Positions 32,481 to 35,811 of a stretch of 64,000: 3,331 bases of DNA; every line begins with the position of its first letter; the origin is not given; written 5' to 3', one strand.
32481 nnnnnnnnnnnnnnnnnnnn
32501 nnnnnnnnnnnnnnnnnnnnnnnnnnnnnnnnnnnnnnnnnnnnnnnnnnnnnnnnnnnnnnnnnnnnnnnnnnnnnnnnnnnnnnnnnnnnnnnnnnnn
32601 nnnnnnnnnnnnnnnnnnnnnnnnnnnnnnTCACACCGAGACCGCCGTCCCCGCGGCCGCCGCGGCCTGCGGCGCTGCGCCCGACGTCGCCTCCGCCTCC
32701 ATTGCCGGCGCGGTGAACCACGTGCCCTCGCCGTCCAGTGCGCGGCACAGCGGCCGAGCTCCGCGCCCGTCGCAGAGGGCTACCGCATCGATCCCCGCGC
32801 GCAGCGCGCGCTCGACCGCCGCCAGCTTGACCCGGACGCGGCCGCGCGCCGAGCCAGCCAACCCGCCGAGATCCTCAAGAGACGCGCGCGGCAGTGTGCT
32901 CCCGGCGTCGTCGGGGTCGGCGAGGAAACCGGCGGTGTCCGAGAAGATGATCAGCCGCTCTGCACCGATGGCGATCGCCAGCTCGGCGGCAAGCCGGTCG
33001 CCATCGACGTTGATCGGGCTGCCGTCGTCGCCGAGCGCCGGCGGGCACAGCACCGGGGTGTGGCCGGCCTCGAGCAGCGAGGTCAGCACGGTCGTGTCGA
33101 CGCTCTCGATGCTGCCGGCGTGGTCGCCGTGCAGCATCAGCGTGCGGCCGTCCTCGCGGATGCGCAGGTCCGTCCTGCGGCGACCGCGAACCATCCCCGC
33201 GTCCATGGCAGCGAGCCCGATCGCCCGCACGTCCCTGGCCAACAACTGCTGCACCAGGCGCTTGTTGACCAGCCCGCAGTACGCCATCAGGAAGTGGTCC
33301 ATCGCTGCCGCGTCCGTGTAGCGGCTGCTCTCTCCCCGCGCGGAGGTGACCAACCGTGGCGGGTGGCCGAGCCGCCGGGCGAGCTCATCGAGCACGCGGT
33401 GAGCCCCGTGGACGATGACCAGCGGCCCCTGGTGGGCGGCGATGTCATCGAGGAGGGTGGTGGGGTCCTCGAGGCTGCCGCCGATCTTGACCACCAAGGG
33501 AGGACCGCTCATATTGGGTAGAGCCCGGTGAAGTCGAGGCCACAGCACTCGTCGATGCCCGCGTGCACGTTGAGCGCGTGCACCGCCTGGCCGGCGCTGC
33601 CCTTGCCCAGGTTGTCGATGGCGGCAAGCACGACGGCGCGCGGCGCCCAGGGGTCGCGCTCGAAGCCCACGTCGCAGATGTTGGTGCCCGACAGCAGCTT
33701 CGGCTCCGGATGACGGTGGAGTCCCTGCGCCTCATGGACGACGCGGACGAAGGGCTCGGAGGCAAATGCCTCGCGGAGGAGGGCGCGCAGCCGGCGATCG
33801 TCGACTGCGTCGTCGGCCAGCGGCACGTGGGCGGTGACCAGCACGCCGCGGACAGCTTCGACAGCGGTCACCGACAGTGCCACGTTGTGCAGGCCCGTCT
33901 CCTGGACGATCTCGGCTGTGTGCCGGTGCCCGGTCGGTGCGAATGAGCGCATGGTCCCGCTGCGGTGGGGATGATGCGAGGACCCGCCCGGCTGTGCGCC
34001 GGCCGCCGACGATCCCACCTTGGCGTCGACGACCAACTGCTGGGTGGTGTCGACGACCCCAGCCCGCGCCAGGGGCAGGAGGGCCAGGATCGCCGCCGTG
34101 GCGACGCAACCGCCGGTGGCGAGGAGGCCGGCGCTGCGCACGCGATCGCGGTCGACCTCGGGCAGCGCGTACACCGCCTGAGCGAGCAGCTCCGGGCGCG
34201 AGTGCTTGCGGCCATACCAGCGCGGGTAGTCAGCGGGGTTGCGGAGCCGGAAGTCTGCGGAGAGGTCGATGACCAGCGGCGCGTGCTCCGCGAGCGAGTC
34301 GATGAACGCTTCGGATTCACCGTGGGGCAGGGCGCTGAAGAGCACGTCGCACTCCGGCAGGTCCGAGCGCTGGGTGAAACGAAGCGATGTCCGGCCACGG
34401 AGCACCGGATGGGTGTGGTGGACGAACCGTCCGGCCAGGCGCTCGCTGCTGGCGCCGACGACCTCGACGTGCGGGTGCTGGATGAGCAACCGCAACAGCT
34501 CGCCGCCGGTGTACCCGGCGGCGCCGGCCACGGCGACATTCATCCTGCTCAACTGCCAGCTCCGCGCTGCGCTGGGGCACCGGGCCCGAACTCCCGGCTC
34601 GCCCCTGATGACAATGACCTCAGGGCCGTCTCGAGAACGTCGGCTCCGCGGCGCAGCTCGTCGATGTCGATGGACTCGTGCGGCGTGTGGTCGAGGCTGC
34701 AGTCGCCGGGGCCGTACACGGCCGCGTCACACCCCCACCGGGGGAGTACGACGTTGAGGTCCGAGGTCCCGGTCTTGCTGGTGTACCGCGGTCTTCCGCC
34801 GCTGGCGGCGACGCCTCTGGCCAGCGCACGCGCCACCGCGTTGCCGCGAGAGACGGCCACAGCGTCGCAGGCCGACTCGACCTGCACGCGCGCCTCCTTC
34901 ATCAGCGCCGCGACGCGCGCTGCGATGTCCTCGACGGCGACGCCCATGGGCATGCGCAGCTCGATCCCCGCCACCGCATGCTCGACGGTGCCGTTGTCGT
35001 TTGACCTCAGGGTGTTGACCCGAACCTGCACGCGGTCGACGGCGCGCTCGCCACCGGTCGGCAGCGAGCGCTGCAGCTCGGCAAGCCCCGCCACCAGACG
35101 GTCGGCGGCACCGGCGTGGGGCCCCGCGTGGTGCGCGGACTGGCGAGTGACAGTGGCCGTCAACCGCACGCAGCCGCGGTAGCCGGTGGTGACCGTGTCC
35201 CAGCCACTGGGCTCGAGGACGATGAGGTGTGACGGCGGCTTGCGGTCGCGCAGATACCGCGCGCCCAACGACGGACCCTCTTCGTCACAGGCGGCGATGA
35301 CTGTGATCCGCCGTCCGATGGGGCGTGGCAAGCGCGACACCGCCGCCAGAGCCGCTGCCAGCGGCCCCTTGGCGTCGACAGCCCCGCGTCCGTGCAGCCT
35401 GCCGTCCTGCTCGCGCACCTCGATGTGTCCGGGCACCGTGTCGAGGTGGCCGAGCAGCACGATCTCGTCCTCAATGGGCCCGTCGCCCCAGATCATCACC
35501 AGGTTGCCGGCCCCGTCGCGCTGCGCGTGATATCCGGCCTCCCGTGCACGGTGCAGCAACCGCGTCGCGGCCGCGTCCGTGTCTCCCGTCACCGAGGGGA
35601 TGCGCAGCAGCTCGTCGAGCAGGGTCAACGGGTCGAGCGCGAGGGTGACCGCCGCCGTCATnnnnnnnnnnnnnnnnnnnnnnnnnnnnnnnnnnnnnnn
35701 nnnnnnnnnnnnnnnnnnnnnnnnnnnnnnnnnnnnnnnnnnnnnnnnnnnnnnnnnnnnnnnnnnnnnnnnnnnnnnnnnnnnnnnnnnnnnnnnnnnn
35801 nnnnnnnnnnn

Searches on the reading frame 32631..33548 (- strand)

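Call 5: search_protein_families(library=ncbifam, proteins=[window:32631-33548:-])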
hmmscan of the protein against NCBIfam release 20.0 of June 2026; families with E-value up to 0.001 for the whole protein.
window:32631-33548:- (305 aa): 9 families
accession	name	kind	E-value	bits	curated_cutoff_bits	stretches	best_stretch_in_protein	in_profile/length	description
NF010659.0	PRK14058.1-1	equivalog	6.1e-80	268.2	223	1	18-277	2-265/267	[LysW]-aminoadipate kinase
NF010661.0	PRK14058.1-3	equivalog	4.2e-57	193.4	251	1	17-286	2-278/283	acetylglutamate/acetylaminoadipate kinase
TIGR00761.1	argB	equivalog_domain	2.7e-43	148.2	151.3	1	18-256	2-229/231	acetylglutamate kinase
NF010662.0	PRK14058.1-4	equivalog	1.1e-39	136.3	194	1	18-277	2-260/264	[LysW]-aminoadipate/[LysW]-glutamate kinase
NF010660.0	PRK14058.1-2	equivalog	5.5e-31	108.3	241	1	19-258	3-239/249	[LysW]-aminoadipate/[LysW]-glutamate kinase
TIGR01890.1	N-Ac-Glu-synth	equivalog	3.3e-11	42.8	202.85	1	42-261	50-257/429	amino-acid N-acetyltransferase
NF003641.0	PRK05279.1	equivalog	4e-09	35.8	344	1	42-260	58-268/441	amino-acid N-acetyltransferase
NF003387.0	PRK04531.1-2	equivalog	1.5e-06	26.9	426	1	144-249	150-255/441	acetylglutamate kinase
TIGR01027.1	proB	equivalog_domain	8.8e-05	21.8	186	1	182-288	144-261/363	glutamate 5-kinase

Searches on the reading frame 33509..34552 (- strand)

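Call 5: search_protein_families(library=ncbifam, proteins=[window:33509-34552:-])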
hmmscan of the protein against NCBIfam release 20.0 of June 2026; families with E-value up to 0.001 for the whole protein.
window:33509-34552:- (347 aa): 5 families
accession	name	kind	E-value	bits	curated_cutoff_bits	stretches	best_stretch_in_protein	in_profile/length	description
TIGR01850.1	argC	equivalog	7.3e-103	344.4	233.6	1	4-346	1-345/345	N-acetyl-gamma-glutamyl-phosphate reductase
TIGR01851.1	argC_other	equivalog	7e-21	74.8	229.85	1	127-333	90-310/310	N-acetyl-gamma-glutamyl-phosphate reductase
NF011456.0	PRK14874.1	equivalog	1.5e-09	37.4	223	1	2-103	3-102/346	aspartate-semialdehyde dehydrogenase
NF006416.0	PRK08664.1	subfamily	3.7e-07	29.7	232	1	2-164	2-165/350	aspartate-semialdehyde dehydrogenase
TIGR00978.1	asd_EA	equivalog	0.00022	20.4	301.2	1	4-105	1-112/342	aspartate-semialdehyde dehydrogenase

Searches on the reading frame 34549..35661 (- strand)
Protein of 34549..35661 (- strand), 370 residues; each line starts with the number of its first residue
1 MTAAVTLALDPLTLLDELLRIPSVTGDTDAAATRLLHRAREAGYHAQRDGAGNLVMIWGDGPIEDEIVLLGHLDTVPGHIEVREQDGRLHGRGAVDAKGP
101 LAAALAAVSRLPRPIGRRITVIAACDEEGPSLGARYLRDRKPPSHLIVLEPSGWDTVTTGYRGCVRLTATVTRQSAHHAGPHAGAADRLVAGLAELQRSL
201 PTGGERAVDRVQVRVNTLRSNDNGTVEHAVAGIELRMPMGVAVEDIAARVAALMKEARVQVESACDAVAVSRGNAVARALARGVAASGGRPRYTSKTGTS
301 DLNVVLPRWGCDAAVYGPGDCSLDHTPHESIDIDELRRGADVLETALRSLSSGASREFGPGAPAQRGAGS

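Call 5: search_protein_families(library=ncbifam, proteins=[window:34549-35661:-])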
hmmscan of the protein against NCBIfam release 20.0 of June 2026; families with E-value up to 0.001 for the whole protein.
window:34549-35661:- (370 aa): 40 families (the best 25 are shown)
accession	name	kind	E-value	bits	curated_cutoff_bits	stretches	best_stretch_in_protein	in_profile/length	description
NF003367.0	PRK04443.1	equivalog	3e-95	319.5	363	1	9-351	7-346/349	[LysW]-lysine hydrolase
TIGR01902.1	dapE-lys-deAc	subfamily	5.7e-73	246.1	163.1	1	14-350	2-337/340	N-acetyl-ornithine/N-acetyl-lysine deacetylase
NF001747.0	PRK00466.1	equivalog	1.2e-52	178.8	288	1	14-350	15-342/346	N-acetyl-lysine deacetylase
TIGR01900.1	dapE-gram_pos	equivalog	1.4e-25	90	304.2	1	10-347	4-350/351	succinyl-diaminopimelate desuccinylase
TIGR01892.1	AcOrn-deacetyl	equivalog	2.1e-25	89.5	297.7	1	52-345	47-363/365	acetylornithine deacetylase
NF006399.0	PRK08651.1-2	equivalog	3.8e-24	85.4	381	2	15-185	10-200/405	succinyl-diaminopimelate desuccinylase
NF006402.0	PRK08651.1-5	equivalog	5.8e-23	81.5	369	1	27-186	20-187/369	succinyl-diaminopimelate desuccinylase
NF009557.0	PRK13009.1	equivalog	5.7e-22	78.4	284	1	10-350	4-374/377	succinyl-diaminopimelate desuccinylase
NF006400.0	PRK08651.1-3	equivalog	1.6e-21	76.6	374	2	84-185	111-218/410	succinyl-diaminopimelate desuccinylase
TIGR01910.1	DapE-ArgE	subfamily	2.3e-20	73.1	217.6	1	36-340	28-371/373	ArgE/DapE family deacylase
NF005710.0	PRK07522.1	subfamily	3.4e-18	66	412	1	42-350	47-388/391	acetylornithine deacetylase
TIGR01246.1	dapE_proteo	equivalog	1.1e-17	64.1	361.8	1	13-348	3-368/370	succinyl-diaminopimelate desuccinylase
NF006404.0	PRK08652.1-2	equivalog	1.6e-17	63.4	348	1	12-344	4-322/332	acetylornithine deacetylase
NF009555.0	PRK13004.1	equivalog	2.8e-16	59.4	321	1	12-185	18-204/399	YgeY family selenium metabolism-linked hydrolase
NF003474.0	PRK05111.1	equivalog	4.7e-16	58.7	460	1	52-185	62-203/383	acetylornithine deacetylase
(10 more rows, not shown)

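Call 19: find_encoding_contigs(protein=window:34549-35661:-, flank=3000, max_places=10)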
Protein window:34549-35661:- (370 aa): 1 contig read that carries it; 1 place shown.
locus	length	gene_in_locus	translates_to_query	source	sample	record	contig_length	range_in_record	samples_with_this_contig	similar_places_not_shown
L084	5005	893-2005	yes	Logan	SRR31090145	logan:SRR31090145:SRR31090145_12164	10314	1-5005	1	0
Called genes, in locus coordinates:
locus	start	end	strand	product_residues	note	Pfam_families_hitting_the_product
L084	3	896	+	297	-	?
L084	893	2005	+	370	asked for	PF04389:Peptidase_M28 (weak), PF01546:Peptidase_M20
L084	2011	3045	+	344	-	PF01118:Semialdhyde_dh, PF22698:Semialdhyde_dhC_1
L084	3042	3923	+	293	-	PF00696:AA_kinase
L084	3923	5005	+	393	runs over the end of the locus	PF00202:Aminotran_3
